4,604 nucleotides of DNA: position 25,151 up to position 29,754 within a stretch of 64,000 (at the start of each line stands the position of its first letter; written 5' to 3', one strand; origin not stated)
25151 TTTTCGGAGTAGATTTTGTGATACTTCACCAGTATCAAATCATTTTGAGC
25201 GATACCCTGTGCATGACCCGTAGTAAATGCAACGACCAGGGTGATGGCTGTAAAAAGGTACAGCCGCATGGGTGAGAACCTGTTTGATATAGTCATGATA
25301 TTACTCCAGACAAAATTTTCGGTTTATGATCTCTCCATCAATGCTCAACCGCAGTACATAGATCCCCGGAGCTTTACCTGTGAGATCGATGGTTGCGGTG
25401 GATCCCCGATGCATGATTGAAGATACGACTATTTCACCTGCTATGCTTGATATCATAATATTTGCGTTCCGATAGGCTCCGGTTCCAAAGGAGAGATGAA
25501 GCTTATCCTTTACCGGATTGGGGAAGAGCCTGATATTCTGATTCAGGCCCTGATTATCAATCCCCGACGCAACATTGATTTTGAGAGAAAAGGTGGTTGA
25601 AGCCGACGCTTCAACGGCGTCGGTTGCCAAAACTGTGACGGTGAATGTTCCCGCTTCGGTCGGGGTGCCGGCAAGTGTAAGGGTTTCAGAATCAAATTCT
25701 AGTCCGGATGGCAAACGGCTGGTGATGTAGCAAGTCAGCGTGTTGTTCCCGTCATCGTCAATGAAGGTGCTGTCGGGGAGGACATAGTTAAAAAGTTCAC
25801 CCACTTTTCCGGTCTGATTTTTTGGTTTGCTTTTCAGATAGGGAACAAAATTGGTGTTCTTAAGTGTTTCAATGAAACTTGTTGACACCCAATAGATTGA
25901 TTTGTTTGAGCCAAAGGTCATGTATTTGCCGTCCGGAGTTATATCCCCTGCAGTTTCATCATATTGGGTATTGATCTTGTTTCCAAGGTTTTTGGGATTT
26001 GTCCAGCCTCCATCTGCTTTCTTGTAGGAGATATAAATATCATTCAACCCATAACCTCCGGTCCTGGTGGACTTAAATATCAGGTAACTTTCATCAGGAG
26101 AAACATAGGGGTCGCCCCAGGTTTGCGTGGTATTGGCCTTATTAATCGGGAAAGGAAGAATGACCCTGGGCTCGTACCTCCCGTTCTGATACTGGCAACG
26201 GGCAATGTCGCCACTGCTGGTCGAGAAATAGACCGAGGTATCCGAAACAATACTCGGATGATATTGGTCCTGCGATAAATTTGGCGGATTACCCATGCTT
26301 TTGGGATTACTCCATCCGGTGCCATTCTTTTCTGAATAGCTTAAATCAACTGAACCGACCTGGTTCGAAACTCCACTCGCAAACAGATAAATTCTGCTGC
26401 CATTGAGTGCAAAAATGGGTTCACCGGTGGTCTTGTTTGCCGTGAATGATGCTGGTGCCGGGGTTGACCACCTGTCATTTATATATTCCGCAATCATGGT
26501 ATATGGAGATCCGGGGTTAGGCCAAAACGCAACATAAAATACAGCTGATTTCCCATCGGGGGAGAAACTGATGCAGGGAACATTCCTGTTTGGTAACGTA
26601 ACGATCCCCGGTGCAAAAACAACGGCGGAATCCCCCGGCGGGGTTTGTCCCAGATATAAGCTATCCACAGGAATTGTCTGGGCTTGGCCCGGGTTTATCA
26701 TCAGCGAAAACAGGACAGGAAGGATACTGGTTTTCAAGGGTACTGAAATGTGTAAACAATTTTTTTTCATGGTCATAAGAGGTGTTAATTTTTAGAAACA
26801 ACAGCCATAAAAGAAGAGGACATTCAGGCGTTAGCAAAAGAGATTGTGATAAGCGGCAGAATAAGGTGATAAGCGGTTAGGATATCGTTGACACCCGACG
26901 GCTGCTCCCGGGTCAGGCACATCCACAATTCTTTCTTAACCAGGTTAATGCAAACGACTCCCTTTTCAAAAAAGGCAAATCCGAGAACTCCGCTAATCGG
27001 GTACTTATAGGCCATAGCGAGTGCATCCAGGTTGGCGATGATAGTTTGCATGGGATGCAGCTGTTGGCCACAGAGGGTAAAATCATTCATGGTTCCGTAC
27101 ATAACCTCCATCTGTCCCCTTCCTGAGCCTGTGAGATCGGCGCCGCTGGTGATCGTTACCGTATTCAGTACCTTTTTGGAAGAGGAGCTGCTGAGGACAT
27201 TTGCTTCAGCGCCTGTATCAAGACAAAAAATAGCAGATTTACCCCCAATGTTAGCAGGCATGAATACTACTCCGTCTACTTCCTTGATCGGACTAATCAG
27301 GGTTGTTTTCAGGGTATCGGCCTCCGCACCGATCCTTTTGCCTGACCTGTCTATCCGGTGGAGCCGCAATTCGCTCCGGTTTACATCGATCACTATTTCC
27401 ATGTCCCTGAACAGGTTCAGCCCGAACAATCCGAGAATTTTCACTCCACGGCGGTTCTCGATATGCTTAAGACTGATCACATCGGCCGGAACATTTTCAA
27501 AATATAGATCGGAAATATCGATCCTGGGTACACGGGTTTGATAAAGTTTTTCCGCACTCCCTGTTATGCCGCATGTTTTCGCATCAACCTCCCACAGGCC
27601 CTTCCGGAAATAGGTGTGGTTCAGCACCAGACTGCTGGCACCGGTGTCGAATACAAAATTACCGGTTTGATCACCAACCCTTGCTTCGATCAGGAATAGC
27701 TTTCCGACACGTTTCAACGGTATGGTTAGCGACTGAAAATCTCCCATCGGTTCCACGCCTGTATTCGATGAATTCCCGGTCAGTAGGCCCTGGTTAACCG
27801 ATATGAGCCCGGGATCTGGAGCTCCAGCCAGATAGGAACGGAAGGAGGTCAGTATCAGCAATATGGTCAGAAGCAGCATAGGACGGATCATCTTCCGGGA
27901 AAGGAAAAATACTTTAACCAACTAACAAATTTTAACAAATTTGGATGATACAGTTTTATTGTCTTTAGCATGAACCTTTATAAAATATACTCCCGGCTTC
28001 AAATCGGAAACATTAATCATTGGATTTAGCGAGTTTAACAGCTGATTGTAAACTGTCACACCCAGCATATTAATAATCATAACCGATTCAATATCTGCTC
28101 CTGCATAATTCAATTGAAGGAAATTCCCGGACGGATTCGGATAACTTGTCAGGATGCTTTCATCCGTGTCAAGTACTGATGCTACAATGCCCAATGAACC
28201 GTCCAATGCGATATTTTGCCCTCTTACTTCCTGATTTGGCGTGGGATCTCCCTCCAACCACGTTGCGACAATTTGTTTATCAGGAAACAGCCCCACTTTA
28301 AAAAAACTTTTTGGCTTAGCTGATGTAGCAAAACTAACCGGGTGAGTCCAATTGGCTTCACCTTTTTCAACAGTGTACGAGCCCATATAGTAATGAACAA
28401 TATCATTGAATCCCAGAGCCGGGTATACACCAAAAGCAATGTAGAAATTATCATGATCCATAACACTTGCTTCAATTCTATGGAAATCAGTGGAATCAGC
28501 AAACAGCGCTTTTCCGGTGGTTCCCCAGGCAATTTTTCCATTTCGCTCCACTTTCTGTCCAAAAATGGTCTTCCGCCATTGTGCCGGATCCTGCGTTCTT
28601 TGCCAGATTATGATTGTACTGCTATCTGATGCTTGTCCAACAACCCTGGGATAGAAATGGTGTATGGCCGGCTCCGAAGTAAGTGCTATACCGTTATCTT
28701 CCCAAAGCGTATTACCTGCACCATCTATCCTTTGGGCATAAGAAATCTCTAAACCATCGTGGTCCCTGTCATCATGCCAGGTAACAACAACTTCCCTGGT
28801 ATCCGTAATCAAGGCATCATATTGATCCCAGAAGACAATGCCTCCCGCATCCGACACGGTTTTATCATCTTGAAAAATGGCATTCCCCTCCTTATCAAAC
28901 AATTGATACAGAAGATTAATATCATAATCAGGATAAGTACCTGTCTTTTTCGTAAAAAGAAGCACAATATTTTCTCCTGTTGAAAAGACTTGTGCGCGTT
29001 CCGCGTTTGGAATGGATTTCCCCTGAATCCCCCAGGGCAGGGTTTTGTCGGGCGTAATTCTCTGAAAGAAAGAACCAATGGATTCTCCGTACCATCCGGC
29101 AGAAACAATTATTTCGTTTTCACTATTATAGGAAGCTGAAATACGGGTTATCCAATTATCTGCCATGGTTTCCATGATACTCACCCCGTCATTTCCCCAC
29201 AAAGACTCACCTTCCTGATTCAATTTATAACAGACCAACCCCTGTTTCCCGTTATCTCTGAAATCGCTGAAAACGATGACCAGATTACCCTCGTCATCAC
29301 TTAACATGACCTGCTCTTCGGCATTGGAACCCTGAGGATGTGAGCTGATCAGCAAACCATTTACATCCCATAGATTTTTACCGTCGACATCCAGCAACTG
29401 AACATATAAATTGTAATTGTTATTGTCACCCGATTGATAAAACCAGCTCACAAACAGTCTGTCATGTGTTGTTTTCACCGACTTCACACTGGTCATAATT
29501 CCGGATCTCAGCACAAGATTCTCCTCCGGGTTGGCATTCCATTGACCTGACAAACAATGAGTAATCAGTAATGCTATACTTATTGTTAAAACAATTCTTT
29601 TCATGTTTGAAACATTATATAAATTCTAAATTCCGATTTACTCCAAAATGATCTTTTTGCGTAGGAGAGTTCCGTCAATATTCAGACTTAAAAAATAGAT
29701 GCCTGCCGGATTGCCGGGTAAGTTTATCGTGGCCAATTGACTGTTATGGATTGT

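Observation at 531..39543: A ~70-nt operator+promoter module, eight full copies and one operator-less copy, heads almost every operon of a 39-kb island: putative LytTR regulon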

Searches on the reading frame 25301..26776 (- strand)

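Call 6: search_protein_families(library=pfam, proteins=[window:25301-26776:-], max_evalue=0.001)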
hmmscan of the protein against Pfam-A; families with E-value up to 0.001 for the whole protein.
window:25301-26776:- (491 aa): 3 families
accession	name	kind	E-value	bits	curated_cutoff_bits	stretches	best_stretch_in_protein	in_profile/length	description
PF05345.18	He_PIG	-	5.2e-18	65.7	24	1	314-401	4-96/96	Putative Ig domain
PF18962.6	Por_Secre_tail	-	1.2e-09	38.8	27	1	417-488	1-73/75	Secretion system C-terminal sorting domain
PF07676.18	PD40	-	5.2e-09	36.3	20.9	0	266-292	3-29/38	WD40-like Beta Propeller Repeat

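Call 42: search_protein_families(library=ncbifam, proteins=[window:25301-26776:-], max_evalue=0.01)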
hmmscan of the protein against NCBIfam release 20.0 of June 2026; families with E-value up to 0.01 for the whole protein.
window:25301-26776:- (491 aa): 4 families
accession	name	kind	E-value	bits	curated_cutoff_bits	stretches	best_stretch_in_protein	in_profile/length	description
NF053607.1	CHU_0125_OmpA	equivalog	7.9e-22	77.5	620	2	196-286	256-342/639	CHU_0125 family OmpA-like outer membrane integrity protein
NF052230.1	T9SS_PorE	exception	1.6e-11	43.2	600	1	214-291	275-350/648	PorE family type IX secretion system protein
TIGR04183.1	Por_Secre_tail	domain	6.1e-08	32.5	23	1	417-488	1-69/72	T9SS type A sorting domain-containing protein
NF038113.1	T9SSA_dep_M36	equivalog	2.6e-07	29.2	885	1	405-487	784-865/869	T9SS-dependent M36 family metallopeptidase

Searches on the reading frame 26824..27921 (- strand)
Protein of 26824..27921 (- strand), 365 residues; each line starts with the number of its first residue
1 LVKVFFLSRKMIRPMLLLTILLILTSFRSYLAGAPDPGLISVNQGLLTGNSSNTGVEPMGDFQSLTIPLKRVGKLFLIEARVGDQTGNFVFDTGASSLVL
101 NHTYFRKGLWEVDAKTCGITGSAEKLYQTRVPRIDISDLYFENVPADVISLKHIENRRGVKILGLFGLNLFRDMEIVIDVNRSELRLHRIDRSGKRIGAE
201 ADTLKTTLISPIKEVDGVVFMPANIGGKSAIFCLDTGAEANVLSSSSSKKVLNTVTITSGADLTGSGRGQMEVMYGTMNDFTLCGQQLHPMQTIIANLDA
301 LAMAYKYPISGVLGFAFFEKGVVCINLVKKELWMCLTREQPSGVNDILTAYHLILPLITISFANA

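Call 6: search_protein_families(library=pfam, proteins=[window:26824-27921:-], max_evalue=0.001)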
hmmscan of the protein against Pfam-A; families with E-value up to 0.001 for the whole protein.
window:26824-27921:- (365 aa): 3 families
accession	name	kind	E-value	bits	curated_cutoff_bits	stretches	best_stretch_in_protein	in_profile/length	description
PF13650.11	Asp_protease_2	-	1e-15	58.6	24.3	2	78-169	1-89/90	Aspartyl protease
PF13975.11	gag-asp_proteas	-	1e-11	45.7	28.2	1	78-165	1-84/92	gag-polyprotein putative aspartyl protease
PF00077.25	RVP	-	0.00092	19.9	20.7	0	78-129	7-59/101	Retroviral aspartyl protease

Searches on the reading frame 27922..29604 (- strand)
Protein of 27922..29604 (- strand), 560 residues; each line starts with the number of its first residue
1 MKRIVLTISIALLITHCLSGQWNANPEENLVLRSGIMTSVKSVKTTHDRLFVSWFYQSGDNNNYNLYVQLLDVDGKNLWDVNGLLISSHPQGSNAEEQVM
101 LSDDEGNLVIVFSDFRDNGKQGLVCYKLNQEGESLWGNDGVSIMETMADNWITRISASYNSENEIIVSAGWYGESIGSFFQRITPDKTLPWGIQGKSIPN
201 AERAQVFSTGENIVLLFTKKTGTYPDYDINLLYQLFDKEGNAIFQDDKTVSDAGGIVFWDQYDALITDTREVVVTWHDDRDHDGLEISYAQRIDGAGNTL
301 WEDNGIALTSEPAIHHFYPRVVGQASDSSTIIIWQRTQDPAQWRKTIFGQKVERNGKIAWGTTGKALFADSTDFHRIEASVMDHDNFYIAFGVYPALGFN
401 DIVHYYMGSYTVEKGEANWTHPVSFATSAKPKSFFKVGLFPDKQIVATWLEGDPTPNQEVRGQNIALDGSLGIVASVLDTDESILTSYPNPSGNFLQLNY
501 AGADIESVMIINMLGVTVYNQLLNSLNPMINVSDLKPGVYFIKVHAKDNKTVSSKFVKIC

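Call 6: search_protein_families(library=pfam, proteins=[window:27922-29604:-], max_evalue=0.001)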
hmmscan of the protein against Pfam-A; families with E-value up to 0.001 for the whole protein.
window:27922-29604:- (560 aa): 1 family
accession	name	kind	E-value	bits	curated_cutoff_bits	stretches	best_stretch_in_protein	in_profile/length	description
PF18962.6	Por_Secre_tail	-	1.8e-11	44.6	27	1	488-557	2-74/75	Secretion system C-terminal sorting domain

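Call 42: search_protein_families(library=ncbifam, proteins=[window:27922-29604:-], max_evalue=0.01)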
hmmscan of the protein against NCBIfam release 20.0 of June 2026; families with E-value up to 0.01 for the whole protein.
window:27922-29604:- (560 aa): 3 families
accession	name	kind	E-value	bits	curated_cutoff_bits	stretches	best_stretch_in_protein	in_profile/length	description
TIGR04183.1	Por_Secre_tail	domain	3.2e-13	49.4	23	1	488-558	2-71/72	T9SS type A sorting domain-containing protein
NF000438.2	blaPOM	exception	0.0038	16.4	610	1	198-303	115-215/286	POM family subclass B3 metallo-beta-lactamase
NF033708.1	T9SS_Cterm_ChiA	domain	0.0071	16.2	40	0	505-555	1-52/55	T9SS sorting signal type C domain-containing protein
